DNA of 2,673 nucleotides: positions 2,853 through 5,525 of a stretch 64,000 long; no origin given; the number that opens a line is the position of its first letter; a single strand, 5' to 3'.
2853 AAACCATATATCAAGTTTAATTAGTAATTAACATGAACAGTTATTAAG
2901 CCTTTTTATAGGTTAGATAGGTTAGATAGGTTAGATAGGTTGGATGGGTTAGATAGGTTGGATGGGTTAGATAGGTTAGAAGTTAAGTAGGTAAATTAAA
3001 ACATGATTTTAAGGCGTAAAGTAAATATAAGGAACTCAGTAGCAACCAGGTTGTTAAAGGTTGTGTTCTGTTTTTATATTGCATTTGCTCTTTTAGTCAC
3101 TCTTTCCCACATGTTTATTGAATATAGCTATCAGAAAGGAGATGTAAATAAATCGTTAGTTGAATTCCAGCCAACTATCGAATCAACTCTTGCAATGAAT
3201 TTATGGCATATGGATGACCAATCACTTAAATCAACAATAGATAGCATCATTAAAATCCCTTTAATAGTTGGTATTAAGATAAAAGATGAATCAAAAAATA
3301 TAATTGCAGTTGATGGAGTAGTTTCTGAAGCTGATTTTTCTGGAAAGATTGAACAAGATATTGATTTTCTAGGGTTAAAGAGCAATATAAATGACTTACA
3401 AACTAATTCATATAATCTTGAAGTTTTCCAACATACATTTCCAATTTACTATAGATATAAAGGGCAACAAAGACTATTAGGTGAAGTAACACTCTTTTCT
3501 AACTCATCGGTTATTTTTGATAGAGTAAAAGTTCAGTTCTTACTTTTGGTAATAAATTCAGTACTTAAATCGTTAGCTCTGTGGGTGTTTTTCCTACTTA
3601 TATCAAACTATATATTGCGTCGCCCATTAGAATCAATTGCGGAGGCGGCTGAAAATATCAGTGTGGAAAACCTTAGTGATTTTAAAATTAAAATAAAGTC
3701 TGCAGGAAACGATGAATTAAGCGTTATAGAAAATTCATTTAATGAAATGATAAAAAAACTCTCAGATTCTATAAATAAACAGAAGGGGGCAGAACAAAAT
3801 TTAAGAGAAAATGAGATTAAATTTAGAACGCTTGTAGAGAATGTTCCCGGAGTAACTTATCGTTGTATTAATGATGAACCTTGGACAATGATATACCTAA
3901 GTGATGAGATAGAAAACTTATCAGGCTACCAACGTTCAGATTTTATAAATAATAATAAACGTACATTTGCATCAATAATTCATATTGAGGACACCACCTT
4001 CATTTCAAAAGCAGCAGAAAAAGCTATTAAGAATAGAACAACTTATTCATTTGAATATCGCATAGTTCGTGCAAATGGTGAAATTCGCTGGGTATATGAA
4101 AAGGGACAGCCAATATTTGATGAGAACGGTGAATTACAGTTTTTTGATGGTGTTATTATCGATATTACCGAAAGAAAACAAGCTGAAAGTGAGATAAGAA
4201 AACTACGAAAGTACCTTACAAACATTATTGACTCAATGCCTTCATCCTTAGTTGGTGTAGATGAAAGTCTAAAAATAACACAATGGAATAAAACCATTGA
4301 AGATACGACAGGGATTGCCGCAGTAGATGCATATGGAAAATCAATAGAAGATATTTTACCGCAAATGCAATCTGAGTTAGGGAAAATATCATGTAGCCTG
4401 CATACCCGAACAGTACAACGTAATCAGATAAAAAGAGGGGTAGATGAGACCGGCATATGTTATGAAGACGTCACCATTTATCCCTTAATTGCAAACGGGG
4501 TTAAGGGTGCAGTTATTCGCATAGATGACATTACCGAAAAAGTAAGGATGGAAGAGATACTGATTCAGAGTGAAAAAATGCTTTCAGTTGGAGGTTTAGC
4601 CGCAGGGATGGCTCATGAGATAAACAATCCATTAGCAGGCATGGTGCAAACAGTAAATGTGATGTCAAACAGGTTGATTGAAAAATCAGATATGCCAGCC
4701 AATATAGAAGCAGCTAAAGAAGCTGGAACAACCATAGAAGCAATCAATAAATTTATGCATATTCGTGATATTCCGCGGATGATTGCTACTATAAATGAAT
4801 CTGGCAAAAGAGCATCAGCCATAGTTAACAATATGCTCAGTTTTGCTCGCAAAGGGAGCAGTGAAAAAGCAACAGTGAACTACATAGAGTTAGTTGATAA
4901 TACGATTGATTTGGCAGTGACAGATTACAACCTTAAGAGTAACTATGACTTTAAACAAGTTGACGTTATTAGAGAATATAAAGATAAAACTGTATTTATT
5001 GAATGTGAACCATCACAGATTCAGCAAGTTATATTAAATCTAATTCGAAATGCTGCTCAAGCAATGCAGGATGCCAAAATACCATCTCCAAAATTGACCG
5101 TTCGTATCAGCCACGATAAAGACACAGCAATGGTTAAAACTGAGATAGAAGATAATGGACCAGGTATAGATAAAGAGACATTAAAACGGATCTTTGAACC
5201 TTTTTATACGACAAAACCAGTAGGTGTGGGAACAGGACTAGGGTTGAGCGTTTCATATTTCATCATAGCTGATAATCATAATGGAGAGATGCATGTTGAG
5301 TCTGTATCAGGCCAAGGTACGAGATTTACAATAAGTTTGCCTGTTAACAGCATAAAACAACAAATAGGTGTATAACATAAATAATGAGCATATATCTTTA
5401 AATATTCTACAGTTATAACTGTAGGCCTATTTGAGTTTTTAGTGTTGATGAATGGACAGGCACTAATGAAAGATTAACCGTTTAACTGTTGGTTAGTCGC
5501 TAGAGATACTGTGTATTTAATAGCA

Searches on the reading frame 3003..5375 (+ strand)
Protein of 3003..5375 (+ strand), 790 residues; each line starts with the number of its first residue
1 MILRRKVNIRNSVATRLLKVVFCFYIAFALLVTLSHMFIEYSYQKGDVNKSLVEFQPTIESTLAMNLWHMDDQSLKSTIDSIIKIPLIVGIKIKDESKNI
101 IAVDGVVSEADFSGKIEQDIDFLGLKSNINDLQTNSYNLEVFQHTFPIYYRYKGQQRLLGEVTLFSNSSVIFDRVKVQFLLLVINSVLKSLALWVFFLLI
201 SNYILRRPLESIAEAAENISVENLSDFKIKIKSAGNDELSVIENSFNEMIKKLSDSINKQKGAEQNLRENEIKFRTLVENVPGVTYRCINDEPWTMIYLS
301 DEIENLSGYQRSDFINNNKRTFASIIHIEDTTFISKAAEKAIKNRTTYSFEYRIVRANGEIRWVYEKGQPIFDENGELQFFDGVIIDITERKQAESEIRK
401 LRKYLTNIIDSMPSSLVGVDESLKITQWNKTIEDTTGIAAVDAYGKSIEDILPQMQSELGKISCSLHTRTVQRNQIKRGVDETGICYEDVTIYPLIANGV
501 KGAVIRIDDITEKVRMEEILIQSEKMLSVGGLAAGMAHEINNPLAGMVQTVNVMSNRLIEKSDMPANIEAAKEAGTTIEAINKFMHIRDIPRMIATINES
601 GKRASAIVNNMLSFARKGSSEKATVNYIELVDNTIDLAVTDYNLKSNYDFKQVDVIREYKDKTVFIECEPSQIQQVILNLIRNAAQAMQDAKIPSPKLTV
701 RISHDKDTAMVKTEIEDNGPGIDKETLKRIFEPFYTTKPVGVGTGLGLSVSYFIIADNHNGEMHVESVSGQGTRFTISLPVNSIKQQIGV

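Call 5: search_protein_families(library=pfam, proteins=[window:3003-5375:+])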
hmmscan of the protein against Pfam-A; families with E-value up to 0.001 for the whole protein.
window:3003-5375:+ (790 aa): 8 families
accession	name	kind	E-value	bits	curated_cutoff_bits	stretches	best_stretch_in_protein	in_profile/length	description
PF02518.31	HATPase_c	-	5.5e-26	91.6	26.4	1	670-782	3-110/111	Histidine kinase-, DNA gyrase B-, and HSP90-like ATPase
PF08447.18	PAS_3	-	5e-24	84.8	25.6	1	297-385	2-89/89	PAS fold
PF13426.13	PAS_9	-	5.7e-15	55.9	27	1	295-390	12-103/103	PAS domain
PF08448.16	PAS_4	-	1.5e-13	51.4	23.1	2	410-515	2-110/110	PAS fold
PF00989.32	PAS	-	5.7e-13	49.3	22.6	1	406-486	4-88/113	PAS fold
PF00512.31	HisKA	-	1.1e-09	38.6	26.9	0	531-576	4-48/66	His Kinase A (phospho-acceptor) domain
PF00672.30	HAMP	-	3.5e-07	30.9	25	1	205-254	6-52/53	HAMP domain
PF17149.10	CHASE5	-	2.2e-05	24.8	27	1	41-103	2-64/108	Periplasmic sensor domain found in signal transduction proteins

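Call 11: find_encoding_contigs(protein=window:3003-5375:+, flank=6000, max_places=10)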
Protein window:3003-5375:+ (790 aa): 3 contigs read that carry it; 2 places shown.
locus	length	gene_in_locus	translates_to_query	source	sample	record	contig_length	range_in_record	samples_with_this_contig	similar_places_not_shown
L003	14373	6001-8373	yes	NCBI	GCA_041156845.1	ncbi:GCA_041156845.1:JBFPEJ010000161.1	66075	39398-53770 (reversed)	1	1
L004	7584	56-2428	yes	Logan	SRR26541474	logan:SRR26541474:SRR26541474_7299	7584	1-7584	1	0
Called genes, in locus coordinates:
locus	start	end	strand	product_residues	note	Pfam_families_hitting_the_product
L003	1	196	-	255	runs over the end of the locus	PF00753:Lactamase_B, PF16123:HAGH_C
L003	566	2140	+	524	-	PF00072:Response_reg, PF11849:DUF3369, PF13487:HD_5, PF01966:HD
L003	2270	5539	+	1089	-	PF08269:dCache_2, PF17200:sCache_2, PF17201:Cache_3-Cache_2, PF00989:PAS, PF08447:PAS_3, PF08448:PAS_4, PF13426:PAS_9, PF08447:PAS_3, +6 more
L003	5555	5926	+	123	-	PF00072:Response_reg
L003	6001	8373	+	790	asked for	PF17149:CHASE5 (faint), PF00512:HisKA (faint), PF00672:HAMP (weak), PF08447:PAS_3, PF13426:PAS_9, PF00989:PAS (weak), PF08448:PAS_4 (weak), PF02518:HATPase_c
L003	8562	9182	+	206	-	PF14417:MEDS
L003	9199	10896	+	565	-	PF00989:PAS (weak), PF00512:HisKA (weak), PF02518:HATPase_c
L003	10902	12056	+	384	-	PF13433:Peripla_BP_5, PF13458:Peripla_BP_6, PF01094:ANF_receptor, PF13407:Peripla_BP_4 (weak)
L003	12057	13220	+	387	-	PF13433:Peripla_BP_5, PF13458:Peripla_BP_6, PF01094:ANF_receptor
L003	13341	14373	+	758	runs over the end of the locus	-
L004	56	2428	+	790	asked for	PF17149:CHASE5 (faint), PF00512:HisKA (faint), PF00672:HAMP (weak), PF08447:PAS_3, PF13426:PAS_9, PF00989:PAS (weak), PF08448:PAS_4 (weak), PF02518:HATPase_c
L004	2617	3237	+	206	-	PF14417:MEDS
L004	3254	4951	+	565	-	PF00989:PAS (weak), PF00512:HisKA (weak), PF02518:HATPase_c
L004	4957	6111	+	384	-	PF13433:Peripla_BP_5, PF13458:Peripla_BP_6, PF01094:ANF_receptor, PF13407:Peripla_BP_4 (weak)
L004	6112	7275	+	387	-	PF13433:Peripla_BP_5, PF13458:Peripla_BP_6, PF01094:ANF_receptor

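Call 18: find_related_loci(query=window:3003-5375:+, collection=genome_contigs, flank=6000)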
Query window:3003-5375:+ (790 aa) in genome_contigs; peptide patterns used: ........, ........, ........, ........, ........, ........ (x = any residue, [..] = any of these).
24 stretches matched a pattern; 2 encode a relative of the query (tblastn E <= 1e-3); 2 distinct loci.
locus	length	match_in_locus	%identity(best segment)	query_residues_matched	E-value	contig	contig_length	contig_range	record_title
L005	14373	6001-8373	85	1-790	0e+0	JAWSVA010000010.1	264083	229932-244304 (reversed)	MAG: Gammaproteobacteria bacterium isolate BHT14_PHBH_gam1 E6PHBHT2_contig_21, whole genome shotgun sequence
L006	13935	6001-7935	39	130-781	2e-135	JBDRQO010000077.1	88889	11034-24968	MAG: Pseudomonadota bacterium isolate MEGAHIT-group-2.49 k141_478765, whole genome shotgun sequence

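Call 24: find_homologous_proteins(query=window:3003-5375:+, max_evalue=1e-50)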
Query window:3003-5375:+ (790 aa): 346 proteins with E <= 1e-50 among 8000 candidates; the best 120 are listed.
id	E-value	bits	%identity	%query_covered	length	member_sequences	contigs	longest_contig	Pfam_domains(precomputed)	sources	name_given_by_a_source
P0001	0.0e+0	1725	100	100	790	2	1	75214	PF00672.31,PF08447.19,PF13426.14,PF08448.17,PF02518.32,PF17149.10,PF00512.32,PF00989.32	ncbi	-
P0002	0.0e+0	1488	85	99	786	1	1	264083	PF00672.31,PF08447.19,PF13426.14,PF08448.17,PF02518.32,PF00512.32,PF00989.32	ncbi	-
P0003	0.0e+0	1445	82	99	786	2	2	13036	PF00672.31,PF08447.19,PF13426.14,PF08448.17,PF02518.32,PF17149.10,PF00512.32,PF00989.32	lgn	-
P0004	5.7e-296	1002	57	99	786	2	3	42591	PF08447.19,PF13426.14,PF08448.17,PF02518.32,PF00512.32,PF00989.32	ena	-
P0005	7.6e-296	1001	58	98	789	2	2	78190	PF00672.31,PF08447.19,PF13426.14,PF13188.14,PF08448.17,PF02518.32,PF00512.32,PF00989.32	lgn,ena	-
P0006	2.2e-295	1000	57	99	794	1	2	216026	PF08447.19,PF13426.14,PF13188.14,PF08448.17,PF02518.32,PF00512.32,PF00989.32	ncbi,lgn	-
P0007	8.0e-295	998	56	99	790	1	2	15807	PF08447.19,PF13426.14,PF02518.32,PF00512.32,PF00989.32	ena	-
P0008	9.3e-295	998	57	98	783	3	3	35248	PF08447.19,PF13426.14,PF08448.17,PF02518.32,PF00512.32,PF00989.32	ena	-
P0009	2.3e-222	758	46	99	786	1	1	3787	PF00672.31,PF08447.19,PF13426.14,PF08448.17,PF02518.32,PF17149.10,PF00512.32,PF00989.32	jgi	-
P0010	3.3e-215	735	46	98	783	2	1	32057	PF08447.19,PF13426.14,PF13188.14,PF08448.17,PF02518.32,PF17149.10,PF00512.32,PF00989.32,PF14598.13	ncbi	-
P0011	1.1e-206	707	57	59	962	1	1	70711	PF08447.19,PF13426.14,PF00497.26,PF13188.14,PF12860.14,PF08448.17,PF02518.32,PF00512.32,PF10613.15,PF00989.32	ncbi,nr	ncbi:PAS domain S-box protein [Desulfococcaceae bacterium HSG8]|nr:PAS domain S-box protein [Desulfo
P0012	1.3e-204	700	44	98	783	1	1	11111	PF00672.31,PF13426.14,PF13188.14,PF08448.17,PF02518.32,PF17149.10,PF00512.32,PF00989.32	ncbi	-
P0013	2.9e-198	679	55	56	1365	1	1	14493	PF13596.13,PF00672.31,PF08447.19,PF13426.14,PF13188.14,PF08448.17,PF02518.32,PF00512.32,PF00989.32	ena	-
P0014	1.8e-187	643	53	68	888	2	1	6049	PF08447.19,PF13426.14,PF13188.14,PF08448.17,PF02518.32,PF00512.32,PF00989.32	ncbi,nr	ncbi:MAG: hypothetical protein COC04_05040 [Gammaproteobacteria bacterium]|nr:MAG: hypothetical prot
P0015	1.4e-180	620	51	64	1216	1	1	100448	PF13596.13,PF08447.19,PF13426.14,PF13188.14,PF12860.14,PF08448.17,PF02518.32,PF00512.32,PF00989.32,PF14598.13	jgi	jgi:PAS domain S-box-containing protein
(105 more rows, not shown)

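Call 25: find_encoding_contigs(protein=P0003, flank=6000, max_places=6)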
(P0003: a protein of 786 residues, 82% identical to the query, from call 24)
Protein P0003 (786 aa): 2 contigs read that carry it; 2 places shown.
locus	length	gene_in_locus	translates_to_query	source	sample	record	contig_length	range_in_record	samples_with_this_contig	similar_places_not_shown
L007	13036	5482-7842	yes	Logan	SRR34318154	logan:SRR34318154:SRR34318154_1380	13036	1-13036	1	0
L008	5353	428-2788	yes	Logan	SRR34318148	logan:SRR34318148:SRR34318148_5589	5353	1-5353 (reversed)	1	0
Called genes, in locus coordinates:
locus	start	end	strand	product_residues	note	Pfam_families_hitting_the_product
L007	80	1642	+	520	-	PF00072:Response_reg, PF11849:DUF3369, PF13487:HD_5, PF01966:HD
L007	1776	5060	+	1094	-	PF08269:dCache_2, PF17200:sCache_2, PF17201:Cache_3-Cache_2, PF00989:PAS, PF08447:PAS_3, PF08448:PAS_4, PF13426:PAS_9, PF00989:PAS, +6 more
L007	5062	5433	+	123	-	PF00072:Response_reg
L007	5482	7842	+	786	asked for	PF17149:CHASE5 (faint), PF00672:HAMP (faint), PF08448:PAS_4 (faint), PF13426:PAS_9, PF08447:PAS_3, PF00989:PAS, PF00512:HisKA, PF02518:HATPase_c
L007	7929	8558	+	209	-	PF14417:MEDS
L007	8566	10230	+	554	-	PF00989:PAS (weak), PF00512:HisKA (weak), PF02518:HATPase_c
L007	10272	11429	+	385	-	PF13433:Peripla_BP_5, PF13458:Peripla_BP_6, PF01094:ANF_receptor, PF13407:Peripla_BP_4 (weak)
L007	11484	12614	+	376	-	PF13433:Peripla_BP_5, PF13458:Peripla_BP_6, PF01094:ANF_receptor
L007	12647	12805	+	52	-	-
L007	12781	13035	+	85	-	?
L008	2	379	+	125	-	?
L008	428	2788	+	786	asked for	PF17149:CHASE5 (faint), PF00672:HAMP (faint), PF08448:PAS_4 (faint), PF13426:PAS_9, PF08447:PAS_3, PF00989:PAS, PF00512:HisKA, PF02518:HATPase_c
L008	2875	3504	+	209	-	PF14417:MEDS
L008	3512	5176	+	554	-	PF00989:PAS (weak), PF00512:HisKA (weak), PF02518:HATPase_c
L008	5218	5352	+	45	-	?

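Call 26: find_encoding_contigs(protein=P0006, flank=6000, max_places=4)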
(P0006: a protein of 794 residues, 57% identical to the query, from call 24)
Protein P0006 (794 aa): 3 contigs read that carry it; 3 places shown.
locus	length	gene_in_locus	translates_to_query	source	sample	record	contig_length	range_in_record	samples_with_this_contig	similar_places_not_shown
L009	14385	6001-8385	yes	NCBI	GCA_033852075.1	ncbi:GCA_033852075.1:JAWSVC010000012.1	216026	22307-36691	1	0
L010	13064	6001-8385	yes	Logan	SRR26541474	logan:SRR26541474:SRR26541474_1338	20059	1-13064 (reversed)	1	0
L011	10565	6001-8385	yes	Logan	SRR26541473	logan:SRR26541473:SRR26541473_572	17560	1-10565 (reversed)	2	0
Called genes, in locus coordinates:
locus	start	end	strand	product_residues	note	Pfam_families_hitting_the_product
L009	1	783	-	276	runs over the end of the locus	PF23023:Anti-Pycsar_Apyc1 (faint), PF00753:Lactamase_B, PF16123:HAGH_C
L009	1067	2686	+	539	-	PF00072:Response_reg, PF11849:DUF3369, PF13487:HD_5, PF01966:HD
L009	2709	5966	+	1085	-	PF08269:dCache_2, PF17200:sCache_2, PF17201:Cache_3-Cache_2, PF00989:PAS, PF08448:PAS_4, PF13426:PAS_9, PF00989:PAS, PF00512:HisKA, +4 more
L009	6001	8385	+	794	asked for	PF13188:PAS_8 (faint), PF08447:PAS_3, PF13426:PAS_9 (faint), PF00989:PAS (weak), PF08448:PAS_4, PF00512:HisKA (weak), PF02518:HATPase_c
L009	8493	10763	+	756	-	PF02743:dCache_1, PF00989:PAS (weak), PF00512:HisKA (weak), PF02518:HATPase_c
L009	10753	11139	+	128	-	PF00072:Response_reg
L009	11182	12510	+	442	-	PF00072:Response_reg, PF02518:HATPase_c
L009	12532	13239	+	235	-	PF13489:Methyltransf_23 (weak), PF08241:Methyltransf_11, PF13847:Methyltransf_31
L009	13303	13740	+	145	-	PF00075:RNase_H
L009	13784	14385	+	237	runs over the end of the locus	PF00929:RNase_T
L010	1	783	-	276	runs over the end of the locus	PF23023:Anti-Pycsar_Apyc1 (faint), PF00753:Lactamase_B, PF16123:HAGH_C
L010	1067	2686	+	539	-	PF00072:Response_reg, PF11849:DUF3369, PF13487:HD_5, PF01966:HD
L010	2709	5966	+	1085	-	PF08269:dCache_2, PF17200:sCache_2, PF17201:Cache_3-Cache_2, PF00989:PAS, PF08448:PAS_4, PF13426:PAS_9, PF00989:PAS, PF00512:HisKA, +4 more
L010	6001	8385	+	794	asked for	PF13188:PAS_8 (faint), PF08447:PAS_3, PF13426:PAS_9 (faint), PF00989:PAS (weak), PF08448:PAS_4, PF00512:HisKA (weak), PF02518:HATPase_c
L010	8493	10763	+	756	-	PF02743:dCache_1, PF00989:PAS (weak), PF00512:HisKA (weak), PF02518:HATPase_c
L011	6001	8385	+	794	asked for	PF13188:PAS_8 (faint), PF08447:PAS_3, PF13426:PAS_9 (faint), PF00989:PAS (weak), PF08448:PAS_4, PF00512:HisKA (weak), PF02518:HATPase_c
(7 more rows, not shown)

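Call 27: find_encoding_contigs(protein=P0005, flank=6000, max_places=4)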
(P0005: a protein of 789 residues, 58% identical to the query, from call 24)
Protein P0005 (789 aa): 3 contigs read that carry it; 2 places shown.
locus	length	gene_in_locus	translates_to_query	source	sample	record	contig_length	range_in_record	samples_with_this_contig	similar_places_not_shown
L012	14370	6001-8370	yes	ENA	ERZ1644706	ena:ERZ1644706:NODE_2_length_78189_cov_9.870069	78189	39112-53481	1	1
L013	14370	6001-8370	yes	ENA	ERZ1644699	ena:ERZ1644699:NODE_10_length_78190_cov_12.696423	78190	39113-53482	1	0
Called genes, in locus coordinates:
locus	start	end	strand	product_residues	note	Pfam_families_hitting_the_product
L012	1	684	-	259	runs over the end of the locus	PF00753:Lactamase_B, PF16123:HAGH_C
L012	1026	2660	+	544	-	PF00072:Response_reg, PF11849:DUF3369, PF13487:HD_5, PF01966:HD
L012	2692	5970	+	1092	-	PF08269:dCache_2, PF17201:Cache_3-Cache_2, PF17200:sCache_2, PF00989:PAS, PF08448:PAS_4 (weak), PF13426:PAS_9, PF08447:PAS_3 (weak), PF02518:HATPase_c, +3 more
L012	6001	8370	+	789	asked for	PF00512:HisKA (faint), PF00672:HAMP (weak), PF13188:PAS_8 (faint), PF08447:PAS_3, PF13426:PAS_9 (faint), PF00989:PAS, PF08448:PAS_4, PF02518:HATPase_c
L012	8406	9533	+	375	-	PF13433:Peripla_BP_5, PF13458:Peripla_BP_6, PF01094:ANF_receptor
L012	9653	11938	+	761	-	PF00512:HisKA (faint), PF02743:dCache_1, PF00989:PAS (weak), PF02518:HATPase_c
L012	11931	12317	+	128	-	PF00072:Response_reg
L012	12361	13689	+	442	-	PF00072:Response_reg, PF02518:HATPase_c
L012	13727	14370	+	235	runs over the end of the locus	PF13489:Methyltransf_23, PF08241:Methyltransf_11, PF13847:Methyltransf_31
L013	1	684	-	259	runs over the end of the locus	PF00753:Lactamase_B, PF16123:HAGH_C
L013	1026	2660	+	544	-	PF00072:Response_reg, PF11849:DUF3369, PF13487:HD_5, PF01966:HD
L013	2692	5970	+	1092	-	PF08269:dCache_2, PF17201:Cache_3-Cache_2, PF17200:sCache_2, PF00989:PAS, PF08448:PAS_4 (weak), PF13426:PAS_9, PF08447:PAS_3 (weak), PF02518:HATPase_c, +3 more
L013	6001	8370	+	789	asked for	PF00512:HisKA (faint), PF00672:HAMP (weak), PF13188:PAS_8 (faint), PF08447:PAS_3, PF13426:PAS_9 (faint), PF00989:PAS, PF08448:PAS_4, PF02518:HATPase_c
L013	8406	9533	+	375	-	PF13433:Peripla_BP_5, PF13458:Peripla_BP_6, PF01094:ANF_receptor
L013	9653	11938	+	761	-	PF00512:HisKA (faint), PF02743:dCache_1, PF00989:PAS (weak), PF02518:HATPase_c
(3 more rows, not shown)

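Call 34: list_cluster_members(proteins=[window:3003-5375:+, window:2512-2883:+])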
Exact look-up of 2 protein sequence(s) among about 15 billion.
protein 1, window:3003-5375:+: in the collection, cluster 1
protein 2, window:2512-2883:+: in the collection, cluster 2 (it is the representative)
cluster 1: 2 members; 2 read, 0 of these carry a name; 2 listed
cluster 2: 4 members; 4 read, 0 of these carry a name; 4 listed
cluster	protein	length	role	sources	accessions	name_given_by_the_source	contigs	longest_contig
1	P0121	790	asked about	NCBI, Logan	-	-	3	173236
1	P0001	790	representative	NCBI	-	-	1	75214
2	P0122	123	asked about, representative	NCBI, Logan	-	-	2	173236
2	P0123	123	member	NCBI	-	-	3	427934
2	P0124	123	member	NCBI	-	-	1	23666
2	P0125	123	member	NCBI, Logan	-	-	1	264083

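Call 35: find_encoding_contigs(protein=P0001, flank=6000, max_places=6)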
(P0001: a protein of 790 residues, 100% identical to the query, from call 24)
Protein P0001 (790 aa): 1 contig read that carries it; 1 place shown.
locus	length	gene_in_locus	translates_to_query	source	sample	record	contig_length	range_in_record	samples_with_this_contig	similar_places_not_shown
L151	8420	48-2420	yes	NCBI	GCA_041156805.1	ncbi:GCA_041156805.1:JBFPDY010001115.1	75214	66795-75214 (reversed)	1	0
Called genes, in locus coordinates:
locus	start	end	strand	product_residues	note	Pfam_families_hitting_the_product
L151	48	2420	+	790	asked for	PF17149:CHASE5 (faint), PF00512:HisKA (faint), PF00672:HAMP (weak), PF08447:PAS_3, PF13426:PAS_9, PF00989:PAS (weak), PF08448:PAS_4 (weak), PF02518:HATPase_c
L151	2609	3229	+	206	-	PF14417:MEDS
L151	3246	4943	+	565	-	PF00989:PAS (weak), PF00512:HisKA (weak), PF02518:HATPase_c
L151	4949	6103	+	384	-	PF13433:Peripla_BP_5, PF13458:Peripla_BP_6, PF01094:ANF_receptor, PF13407:Peripla_BP_4 (weak)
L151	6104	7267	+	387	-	PF13433:Peripla_BP_5, PF13458:Peripla_BP_6, PF01094:ANF_receptor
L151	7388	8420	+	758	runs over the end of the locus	-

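Call 36: find_encoding_contigs(protein=P0123, flank=6000, max_places=6)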
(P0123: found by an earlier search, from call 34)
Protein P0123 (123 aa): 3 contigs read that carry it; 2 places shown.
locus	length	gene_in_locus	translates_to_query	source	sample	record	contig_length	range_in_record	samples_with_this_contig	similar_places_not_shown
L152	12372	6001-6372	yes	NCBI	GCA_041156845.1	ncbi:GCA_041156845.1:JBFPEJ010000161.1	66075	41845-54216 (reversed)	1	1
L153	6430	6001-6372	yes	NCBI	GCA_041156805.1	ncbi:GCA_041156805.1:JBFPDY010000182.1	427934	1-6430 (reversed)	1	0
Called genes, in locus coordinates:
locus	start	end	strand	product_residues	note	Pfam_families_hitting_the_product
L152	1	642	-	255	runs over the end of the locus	PF00753:Lactamase_B, PF16123:HAGH_C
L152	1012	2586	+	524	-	PF00072:Response_reg, PF11849:DUF3369, PF13487:HD_5, PF01966:HD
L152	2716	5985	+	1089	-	PF08269:dCache_2, PF17200:sCache_2, PF17201:Cache_3-Cache_2, PF00989:PAS, PF08447:PAS_3, PF08448:PAS_4, PF13426:PAS_9, PF08447:PAS_3, +6 more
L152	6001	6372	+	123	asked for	PF00072:Response_reg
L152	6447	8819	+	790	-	PF17149:CHASE5 (faint), PF00512:HisKA (faint), PF00672:HAMP (weak), PF08447:PAS_3, PF13426:PAS_9, PF00989:PAS (weak), PF08448:PAS_4 (weak), PF02518:HATPase_c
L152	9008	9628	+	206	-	PF14417:MEDS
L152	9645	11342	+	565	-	PF00989:PAS (weak), PF00512:HisKA (weak), PF02518:HATPase_c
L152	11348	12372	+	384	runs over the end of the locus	PF13433:Peripla_BP_5, PF13458:Peripla_BP_6, PF01094:ANF_receptor, PF13407:Peripla_BP_4 (weak)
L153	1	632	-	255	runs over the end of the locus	PF00753:Lactamase_B, PF16123:HAGH_C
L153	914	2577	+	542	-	PF00072:Response_reg, PF11849:DUF3369, PF13487:HD_5, PF01966:HD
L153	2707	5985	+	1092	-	PF08269:dCache_2, PF17200:sCache_2, PF08269:dCache_2, PF17200:sCache_2, PF17201:Cache_3-Cache_2, PF00989:PAS, PF08447:PAS_3, PF08448:PAS_4, +9 more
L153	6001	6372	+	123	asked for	PF00072:Response_reg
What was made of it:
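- Tried and rejected: One further contig carrying receiver variant P0123 exists but was collapsed as a 'similar place' and could not be read (call 36).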

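Call 37: find_encoding_contigs(protein=P0124, flank=6000, max_places=6)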
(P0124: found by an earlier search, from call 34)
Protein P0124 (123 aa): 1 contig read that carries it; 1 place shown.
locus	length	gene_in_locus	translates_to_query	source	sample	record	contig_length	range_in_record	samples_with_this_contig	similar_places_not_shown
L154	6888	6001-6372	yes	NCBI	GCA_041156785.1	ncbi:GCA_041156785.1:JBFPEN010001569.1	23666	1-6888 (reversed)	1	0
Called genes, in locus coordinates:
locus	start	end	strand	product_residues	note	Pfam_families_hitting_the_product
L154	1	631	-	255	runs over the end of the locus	PF00753:Lactamase_B, PF16123:HAGH_C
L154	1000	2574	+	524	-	PF00072:Response_reg, PF11849:DUF3369, PF13487:HD_5, PF01966:HD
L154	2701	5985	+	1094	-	PF08269:dCache_2, PF17200:sCache_2, PF17201:Cache_3-Cache_2, PF00989:PAS, PF08447:PAS_3, PF08448:PAS_4, PF13426:PAS_9, PF08447:PAS_3, +6 more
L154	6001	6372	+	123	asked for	PF00072:Response_reg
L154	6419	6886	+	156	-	?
